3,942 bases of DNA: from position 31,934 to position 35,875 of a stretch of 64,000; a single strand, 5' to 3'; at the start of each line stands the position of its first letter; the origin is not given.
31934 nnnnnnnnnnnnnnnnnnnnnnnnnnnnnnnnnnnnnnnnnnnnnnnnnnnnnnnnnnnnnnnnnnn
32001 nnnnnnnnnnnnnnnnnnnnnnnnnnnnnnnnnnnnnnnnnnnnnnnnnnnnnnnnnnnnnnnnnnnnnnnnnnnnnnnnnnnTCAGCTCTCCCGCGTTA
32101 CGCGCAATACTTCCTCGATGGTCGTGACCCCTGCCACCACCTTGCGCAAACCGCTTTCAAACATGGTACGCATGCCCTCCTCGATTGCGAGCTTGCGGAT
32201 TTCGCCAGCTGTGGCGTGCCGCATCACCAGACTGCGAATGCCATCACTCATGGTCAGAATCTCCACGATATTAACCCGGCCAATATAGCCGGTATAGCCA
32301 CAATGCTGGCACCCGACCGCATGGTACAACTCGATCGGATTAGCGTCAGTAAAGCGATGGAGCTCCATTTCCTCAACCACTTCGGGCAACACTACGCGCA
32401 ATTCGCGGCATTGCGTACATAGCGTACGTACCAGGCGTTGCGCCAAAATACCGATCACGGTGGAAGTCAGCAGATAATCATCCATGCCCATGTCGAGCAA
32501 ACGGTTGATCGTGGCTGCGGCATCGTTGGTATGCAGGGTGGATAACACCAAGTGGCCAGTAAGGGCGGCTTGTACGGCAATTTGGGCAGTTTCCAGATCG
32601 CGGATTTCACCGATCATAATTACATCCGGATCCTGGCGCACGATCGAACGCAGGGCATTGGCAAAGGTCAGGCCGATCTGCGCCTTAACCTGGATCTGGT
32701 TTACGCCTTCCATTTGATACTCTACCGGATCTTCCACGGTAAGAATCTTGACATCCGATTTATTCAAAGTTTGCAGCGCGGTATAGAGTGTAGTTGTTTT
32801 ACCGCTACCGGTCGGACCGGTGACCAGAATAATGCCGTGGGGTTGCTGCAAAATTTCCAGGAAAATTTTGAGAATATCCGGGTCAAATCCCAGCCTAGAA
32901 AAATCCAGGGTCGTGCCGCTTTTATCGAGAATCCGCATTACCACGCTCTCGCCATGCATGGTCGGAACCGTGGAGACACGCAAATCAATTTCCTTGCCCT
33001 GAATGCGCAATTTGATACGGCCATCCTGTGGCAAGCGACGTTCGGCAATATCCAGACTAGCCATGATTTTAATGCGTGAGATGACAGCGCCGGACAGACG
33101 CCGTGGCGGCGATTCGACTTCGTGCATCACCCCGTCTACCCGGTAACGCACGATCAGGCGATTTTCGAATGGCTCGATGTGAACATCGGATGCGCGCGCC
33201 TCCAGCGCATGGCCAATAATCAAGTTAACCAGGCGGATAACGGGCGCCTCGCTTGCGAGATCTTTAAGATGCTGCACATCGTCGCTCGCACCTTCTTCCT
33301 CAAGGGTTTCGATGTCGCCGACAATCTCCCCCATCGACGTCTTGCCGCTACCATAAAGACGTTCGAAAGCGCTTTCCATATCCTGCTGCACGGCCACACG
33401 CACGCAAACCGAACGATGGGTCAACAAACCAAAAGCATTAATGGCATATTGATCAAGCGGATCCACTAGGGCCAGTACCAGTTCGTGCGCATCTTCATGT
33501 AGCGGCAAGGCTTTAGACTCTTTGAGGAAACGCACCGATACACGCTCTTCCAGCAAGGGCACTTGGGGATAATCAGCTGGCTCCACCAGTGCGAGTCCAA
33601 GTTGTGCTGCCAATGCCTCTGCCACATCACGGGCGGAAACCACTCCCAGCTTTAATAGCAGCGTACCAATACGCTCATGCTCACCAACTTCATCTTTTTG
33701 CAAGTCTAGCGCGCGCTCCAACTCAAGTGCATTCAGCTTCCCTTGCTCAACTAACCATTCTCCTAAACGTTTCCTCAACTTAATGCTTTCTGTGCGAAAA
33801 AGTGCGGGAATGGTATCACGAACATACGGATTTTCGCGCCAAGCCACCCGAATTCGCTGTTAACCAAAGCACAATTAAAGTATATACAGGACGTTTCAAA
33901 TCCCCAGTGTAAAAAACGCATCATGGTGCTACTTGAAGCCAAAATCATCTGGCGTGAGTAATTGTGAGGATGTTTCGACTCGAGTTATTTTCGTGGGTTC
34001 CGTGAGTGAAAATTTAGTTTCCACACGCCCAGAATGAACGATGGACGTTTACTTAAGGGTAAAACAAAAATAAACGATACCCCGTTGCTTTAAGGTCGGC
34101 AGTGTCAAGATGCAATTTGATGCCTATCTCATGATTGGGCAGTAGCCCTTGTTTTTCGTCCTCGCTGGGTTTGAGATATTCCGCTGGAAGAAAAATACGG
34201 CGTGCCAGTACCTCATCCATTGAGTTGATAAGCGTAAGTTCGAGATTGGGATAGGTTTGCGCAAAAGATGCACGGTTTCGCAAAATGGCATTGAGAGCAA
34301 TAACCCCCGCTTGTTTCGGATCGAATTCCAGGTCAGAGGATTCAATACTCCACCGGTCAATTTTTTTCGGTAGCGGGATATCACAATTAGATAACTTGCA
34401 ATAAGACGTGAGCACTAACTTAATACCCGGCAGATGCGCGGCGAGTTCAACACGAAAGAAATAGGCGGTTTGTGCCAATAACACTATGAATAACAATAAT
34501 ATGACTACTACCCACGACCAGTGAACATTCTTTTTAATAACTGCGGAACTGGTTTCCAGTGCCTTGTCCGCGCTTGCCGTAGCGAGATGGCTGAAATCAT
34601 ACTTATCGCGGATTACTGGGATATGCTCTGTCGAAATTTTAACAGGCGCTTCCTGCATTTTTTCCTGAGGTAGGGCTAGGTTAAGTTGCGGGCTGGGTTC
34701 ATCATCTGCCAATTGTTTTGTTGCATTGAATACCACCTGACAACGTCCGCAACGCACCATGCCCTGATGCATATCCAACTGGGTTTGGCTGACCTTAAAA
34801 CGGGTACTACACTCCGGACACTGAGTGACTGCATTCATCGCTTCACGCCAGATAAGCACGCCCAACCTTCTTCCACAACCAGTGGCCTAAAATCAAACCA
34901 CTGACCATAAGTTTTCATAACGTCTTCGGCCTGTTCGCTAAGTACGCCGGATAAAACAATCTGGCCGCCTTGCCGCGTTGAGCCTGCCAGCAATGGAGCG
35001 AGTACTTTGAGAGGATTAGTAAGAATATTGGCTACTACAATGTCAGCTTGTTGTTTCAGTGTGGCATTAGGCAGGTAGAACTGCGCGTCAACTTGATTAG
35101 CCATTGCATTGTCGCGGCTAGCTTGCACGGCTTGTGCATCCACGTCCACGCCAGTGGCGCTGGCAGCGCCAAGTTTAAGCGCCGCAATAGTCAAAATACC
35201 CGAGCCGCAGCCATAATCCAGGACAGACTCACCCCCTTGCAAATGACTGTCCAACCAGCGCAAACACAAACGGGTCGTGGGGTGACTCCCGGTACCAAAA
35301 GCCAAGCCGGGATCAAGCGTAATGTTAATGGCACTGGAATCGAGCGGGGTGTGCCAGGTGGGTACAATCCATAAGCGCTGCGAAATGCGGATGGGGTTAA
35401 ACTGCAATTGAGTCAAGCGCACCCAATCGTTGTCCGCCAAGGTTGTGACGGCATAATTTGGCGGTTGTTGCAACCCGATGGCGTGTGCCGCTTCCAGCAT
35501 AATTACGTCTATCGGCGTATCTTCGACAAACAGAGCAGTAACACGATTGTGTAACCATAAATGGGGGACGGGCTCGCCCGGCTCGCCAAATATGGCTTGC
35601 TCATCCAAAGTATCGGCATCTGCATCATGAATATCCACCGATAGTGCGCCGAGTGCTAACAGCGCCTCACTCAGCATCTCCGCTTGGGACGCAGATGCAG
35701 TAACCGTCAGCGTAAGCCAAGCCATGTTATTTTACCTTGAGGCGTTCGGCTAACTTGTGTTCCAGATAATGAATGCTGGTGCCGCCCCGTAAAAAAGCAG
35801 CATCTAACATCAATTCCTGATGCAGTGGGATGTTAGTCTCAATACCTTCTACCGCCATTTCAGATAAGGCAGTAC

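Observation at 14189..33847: Candidate dedicated S-layer biogenesis system: T2SS, lipoprotein, S-layer protein, accessory protein, foldase, glycan exporter and radical SAM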

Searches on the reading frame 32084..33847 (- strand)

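Call 5: search_protein_families(library=pfam, proteins=[window:32084-33847:-], max_evalue=0.01)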
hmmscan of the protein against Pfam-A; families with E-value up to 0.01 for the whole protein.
window:32084-33847:- (587 aa): 16 families
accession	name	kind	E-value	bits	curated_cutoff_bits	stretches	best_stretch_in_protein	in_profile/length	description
PF00437.27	T2SSE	-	8.2e-151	502.3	24.9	1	198-582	3-370/370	Type II/IV secretion system protein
PF05157.20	MshEN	-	4.4e-14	52.7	23.1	1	83-169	1-88/90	MshEN domain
PF13401.12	AAA_22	-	3.3e-06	27.9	27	1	336-377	4-45/130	AAA domain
PF25199.1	nSTAND_NTPase5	-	3.1e-05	24.3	34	1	334-382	38-87/145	Novel STAND NTPase 5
PF13191.12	AAA_16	-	9.4e-05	23.4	32.6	1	335-418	23-97/167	AAA ATPase domain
PF13173.12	AAA_14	-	0.00012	22.5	27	1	338-428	3-84/129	AAA domain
PF03266.21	NTPase_1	-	0.00033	21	23.9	0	340-368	2-30/168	NTPase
PF13604.12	AAA_30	-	0.00061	20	27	1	331-369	12-50/191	AAA domain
PF12775.13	AAA_7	-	0.0018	18.3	25.8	1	327-371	23-67/181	P-loop containing dynein motor region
PF20720.3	nSTAND3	-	0.002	18.3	27.2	1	330-376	11-56/155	Novel STAND NTPase 3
PF01637.24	ATPase_2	-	0.0026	18.1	33.2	1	329-397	11-80/225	ATPase domain predominantly from Archaea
PF13555.12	AAA_29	-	0.0032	17.6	27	1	334-354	19-39/61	P-loop containing region of AAA domain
PF04851.21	ResIII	-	0.0049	17.2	22.5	0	329-371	15-59/164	Type III restriction enzyme, res subunit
PF13245.12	AAA_19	-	0.0072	16.9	25.1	0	336-367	10-43/134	AAA domain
PF00004.35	AAA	-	0.0077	17.1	21.2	0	340-422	1-73/131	ATPase family associated with various cellular activities (AAA)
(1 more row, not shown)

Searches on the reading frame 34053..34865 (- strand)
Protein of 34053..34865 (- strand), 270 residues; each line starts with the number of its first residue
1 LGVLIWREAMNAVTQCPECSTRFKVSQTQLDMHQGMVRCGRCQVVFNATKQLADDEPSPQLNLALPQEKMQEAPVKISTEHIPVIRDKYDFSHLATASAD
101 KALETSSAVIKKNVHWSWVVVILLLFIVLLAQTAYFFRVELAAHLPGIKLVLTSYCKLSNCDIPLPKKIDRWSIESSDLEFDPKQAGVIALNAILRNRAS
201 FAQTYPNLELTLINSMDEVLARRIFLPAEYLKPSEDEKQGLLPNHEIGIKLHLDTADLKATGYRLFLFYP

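Call 5: search_protein_families(library=pfam, proteins=[window:34053-34865:-], max_evalue=0.01)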
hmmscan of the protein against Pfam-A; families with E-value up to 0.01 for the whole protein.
window:34053-34865:- (270 aa): 4 families
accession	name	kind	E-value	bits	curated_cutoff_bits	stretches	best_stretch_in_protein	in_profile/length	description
PF11906.13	DUF3426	-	2e-43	148.5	27.7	1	122-265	2-145/147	Protein of unknown function (DUF3426)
PF13719.11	Zn_ribbon_5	-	3.9e-11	43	29.3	1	14-48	3-37/37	zinc-ribbon domain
PF13717.11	Zn_ribbon_4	-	5.3e-09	36.3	30.3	1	14-47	3-36/36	zinc-ribbon domain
PF25206.1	DUF7836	-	0.00069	19.8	26.7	1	15-44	9-38/59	Domain of unknown function (DUF7836)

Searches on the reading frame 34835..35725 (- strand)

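Call 45: search_protein_families(library=pfam, proteins=[window:34835-35725:-], max_evalue=0.001)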
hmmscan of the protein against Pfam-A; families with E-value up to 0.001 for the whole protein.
window:34835-35725:- (296 aa): 8 families
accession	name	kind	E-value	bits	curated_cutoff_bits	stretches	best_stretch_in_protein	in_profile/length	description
PF06325.19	PrmA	-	4.2e-92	309.2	22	1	3-295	2-295/296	Ribosomal protein L11 methyltransferase (PrmA)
PF05175.20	MTS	-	1.5e-11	44.6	23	1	150-238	19-106/170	Methyltransferase small domain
PF13847.12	Methyltransf_31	-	6.5e-09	36.1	27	1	164-259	3-111/145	Methyltransferase domain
PF13649.12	Methyltransf_25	-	6.7e-09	36.8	27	1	168-222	1-56/97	Methyltransferase domain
PF13489.12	Methyltransf_23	-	5.4e-07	29.9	27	1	162-266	20-124/164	Methyltransferase domain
PF08241.18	Methyltransf_11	-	5.8e-06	27.3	21.2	1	169-235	1-69/95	Methyltransferase domain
PF08242.18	Methyltransf_12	-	1.7e-05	25.9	30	1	169-235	1-74/98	Methyltransferase domain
PF03602.21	Cons_hypoth95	-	0.00025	21.2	24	1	157-214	35-91/182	Conserved hypothetical protein 95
